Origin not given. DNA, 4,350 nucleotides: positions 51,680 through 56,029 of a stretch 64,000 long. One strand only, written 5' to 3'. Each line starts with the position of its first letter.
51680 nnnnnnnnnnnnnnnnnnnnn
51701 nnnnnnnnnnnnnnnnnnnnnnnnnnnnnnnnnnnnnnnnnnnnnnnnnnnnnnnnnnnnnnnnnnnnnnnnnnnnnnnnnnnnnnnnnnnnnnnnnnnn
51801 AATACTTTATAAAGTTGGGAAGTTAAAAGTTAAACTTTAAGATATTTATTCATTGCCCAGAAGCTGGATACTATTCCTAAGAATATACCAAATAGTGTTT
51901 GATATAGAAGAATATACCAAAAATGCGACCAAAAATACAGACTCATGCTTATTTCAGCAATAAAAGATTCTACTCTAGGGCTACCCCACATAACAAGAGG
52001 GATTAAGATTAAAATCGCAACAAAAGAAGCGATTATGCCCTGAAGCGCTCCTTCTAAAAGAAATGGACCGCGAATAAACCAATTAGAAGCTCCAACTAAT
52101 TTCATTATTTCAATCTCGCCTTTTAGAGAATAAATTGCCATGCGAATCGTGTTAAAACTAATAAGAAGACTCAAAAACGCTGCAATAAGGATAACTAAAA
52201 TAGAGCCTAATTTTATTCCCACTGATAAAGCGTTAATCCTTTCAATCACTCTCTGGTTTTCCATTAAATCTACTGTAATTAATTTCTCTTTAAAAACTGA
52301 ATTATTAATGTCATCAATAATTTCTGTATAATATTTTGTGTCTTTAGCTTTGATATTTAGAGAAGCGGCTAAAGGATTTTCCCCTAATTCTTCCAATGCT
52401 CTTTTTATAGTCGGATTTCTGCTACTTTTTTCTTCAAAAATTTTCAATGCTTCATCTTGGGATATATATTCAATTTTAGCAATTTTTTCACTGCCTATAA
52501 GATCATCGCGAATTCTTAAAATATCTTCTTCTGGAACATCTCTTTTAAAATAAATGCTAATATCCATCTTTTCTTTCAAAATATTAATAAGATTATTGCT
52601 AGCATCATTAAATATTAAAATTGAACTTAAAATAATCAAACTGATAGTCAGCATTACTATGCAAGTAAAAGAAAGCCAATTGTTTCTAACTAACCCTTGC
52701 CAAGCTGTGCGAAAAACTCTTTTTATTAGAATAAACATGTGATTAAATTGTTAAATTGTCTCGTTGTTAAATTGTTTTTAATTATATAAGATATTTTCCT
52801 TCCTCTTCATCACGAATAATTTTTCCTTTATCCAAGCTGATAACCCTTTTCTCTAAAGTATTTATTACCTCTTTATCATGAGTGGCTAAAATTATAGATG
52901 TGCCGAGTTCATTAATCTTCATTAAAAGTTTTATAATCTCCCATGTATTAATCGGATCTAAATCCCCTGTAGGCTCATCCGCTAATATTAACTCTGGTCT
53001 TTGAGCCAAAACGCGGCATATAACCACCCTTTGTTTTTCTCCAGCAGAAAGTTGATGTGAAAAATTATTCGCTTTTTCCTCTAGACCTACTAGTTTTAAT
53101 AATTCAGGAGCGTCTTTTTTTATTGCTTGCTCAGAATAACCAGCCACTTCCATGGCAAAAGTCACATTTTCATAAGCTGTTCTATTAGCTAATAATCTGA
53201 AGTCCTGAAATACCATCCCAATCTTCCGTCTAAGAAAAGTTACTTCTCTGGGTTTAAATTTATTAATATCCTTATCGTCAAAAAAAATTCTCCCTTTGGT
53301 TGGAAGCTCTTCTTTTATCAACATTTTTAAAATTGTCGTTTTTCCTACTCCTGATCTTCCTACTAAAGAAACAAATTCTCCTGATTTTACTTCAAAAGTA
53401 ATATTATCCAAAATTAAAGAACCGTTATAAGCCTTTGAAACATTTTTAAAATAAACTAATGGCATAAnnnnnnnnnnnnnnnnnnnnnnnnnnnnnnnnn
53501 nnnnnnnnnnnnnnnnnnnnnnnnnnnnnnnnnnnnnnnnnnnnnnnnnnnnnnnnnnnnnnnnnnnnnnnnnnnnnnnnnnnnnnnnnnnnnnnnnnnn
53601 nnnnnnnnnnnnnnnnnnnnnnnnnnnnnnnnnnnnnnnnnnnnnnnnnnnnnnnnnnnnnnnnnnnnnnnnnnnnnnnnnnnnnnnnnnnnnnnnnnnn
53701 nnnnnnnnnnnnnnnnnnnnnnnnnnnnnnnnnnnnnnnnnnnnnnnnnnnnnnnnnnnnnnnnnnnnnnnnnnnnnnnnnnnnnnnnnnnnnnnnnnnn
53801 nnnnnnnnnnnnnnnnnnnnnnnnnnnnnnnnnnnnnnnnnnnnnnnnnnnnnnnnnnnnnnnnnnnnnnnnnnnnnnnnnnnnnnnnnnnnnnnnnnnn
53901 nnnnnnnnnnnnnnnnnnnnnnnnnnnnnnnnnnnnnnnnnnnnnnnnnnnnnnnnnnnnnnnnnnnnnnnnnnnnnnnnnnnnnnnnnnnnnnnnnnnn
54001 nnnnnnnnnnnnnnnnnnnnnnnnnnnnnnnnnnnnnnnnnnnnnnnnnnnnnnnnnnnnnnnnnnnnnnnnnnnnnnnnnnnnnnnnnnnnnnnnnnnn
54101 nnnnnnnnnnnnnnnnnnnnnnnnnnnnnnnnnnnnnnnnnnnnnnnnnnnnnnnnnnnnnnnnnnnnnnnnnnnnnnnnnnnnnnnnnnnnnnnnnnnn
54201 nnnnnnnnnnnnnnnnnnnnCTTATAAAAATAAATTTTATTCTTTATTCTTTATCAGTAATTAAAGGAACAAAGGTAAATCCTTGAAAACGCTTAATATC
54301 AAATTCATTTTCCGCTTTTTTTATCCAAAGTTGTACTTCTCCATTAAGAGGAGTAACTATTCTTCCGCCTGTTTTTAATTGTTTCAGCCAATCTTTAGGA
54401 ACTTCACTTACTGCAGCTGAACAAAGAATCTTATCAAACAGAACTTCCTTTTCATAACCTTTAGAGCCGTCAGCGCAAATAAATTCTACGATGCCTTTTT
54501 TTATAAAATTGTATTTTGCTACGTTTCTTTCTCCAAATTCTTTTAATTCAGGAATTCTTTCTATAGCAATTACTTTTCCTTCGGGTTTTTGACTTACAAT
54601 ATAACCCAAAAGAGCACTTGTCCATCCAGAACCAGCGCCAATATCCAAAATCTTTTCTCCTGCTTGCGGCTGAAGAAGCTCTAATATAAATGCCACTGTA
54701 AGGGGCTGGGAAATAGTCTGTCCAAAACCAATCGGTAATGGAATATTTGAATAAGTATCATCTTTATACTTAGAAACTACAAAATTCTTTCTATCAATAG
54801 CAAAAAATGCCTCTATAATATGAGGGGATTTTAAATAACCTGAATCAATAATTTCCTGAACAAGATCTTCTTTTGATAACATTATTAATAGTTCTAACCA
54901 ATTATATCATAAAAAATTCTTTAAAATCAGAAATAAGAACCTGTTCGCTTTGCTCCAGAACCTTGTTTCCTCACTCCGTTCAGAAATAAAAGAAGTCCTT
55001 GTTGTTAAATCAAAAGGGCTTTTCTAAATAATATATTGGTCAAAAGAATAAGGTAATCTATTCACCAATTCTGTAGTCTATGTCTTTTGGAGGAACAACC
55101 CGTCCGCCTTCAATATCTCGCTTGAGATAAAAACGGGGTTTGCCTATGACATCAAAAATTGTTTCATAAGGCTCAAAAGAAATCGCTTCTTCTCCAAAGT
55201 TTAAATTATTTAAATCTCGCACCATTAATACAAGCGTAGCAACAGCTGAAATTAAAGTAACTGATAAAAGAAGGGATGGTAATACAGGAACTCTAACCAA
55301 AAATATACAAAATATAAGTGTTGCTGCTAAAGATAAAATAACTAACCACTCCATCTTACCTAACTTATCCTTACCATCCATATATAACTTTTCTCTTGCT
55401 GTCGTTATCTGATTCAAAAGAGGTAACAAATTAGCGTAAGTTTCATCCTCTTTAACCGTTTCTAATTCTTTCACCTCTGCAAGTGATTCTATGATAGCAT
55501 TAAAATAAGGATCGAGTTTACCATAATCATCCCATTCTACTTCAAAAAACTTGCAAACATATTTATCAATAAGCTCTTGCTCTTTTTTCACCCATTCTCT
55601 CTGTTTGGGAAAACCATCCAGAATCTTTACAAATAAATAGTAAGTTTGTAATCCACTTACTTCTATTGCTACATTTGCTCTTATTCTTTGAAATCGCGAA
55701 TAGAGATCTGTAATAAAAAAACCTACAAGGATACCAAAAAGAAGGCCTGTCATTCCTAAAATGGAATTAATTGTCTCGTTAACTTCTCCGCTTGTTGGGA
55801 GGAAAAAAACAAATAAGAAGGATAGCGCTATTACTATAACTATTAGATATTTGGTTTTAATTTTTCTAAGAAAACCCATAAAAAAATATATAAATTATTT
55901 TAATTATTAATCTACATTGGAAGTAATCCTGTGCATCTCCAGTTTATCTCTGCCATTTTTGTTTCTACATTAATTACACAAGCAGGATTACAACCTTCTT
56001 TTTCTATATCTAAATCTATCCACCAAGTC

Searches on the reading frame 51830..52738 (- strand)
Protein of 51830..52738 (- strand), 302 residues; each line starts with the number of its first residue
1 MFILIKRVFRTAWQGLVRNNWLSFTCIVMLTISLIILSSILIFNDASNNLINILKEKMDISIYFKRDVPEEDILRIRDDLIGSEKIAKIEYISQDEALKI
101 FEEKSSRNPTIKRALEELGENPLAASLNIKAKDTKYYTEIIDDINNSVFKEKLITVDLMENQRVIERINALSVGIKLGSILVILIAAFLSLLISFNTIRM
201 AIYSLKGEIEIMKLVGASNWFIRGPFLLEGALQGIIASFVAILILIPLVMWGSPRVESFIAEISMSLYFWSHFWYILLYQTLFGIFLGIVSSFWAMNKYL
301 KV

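Call 71: search_protein_families(library=pfam, proteins=[window:51830-52738:-], max_evalue=0.00001)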
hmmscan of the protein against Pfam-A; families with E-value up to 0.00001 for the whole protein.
window:51830-52738:- (302 aa): 2 families
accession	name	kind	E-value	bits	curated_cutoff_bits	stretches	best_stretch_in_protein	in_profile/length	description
PF18075.7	FtsX_ECD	-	8.1e-14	52.4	23.5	1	59-145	2-88/96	FtsX extracellular domain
PF02687.27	FtsX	-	8.6e-12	45.6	25.5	1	181-298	2-118/120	FtsX-like permease C-terminal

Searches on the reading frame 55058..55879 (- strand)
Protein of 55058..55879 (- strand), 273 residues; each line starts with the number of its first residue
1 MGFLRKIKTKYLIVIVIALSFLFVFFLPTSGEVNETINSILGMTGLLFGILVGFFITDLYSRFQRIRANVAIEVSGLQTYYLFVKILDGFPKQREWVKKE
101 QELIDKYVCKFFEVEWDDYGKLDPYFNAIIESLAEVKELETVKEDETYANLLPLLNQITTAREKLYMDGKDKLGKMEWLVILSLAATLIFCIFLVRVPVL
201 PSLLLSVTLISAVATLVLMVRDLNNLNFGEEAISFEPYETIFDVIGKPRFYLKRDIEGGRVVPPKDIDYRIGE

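Call 71: search_protein_families(library=pfam, proteins=[window:55058-55879:-], max_evalue=0.00001)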
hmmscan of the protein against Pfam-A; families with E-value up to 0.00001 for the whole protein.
window:55058-55879:- (273 aa): 1 family
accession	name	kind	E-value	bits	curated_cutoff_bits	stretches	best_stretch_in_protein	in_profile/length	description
PF14023.12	Bestrophin-like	-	8.3e-22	78.3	32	1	28-225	21-219/232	Bestrophin-like domain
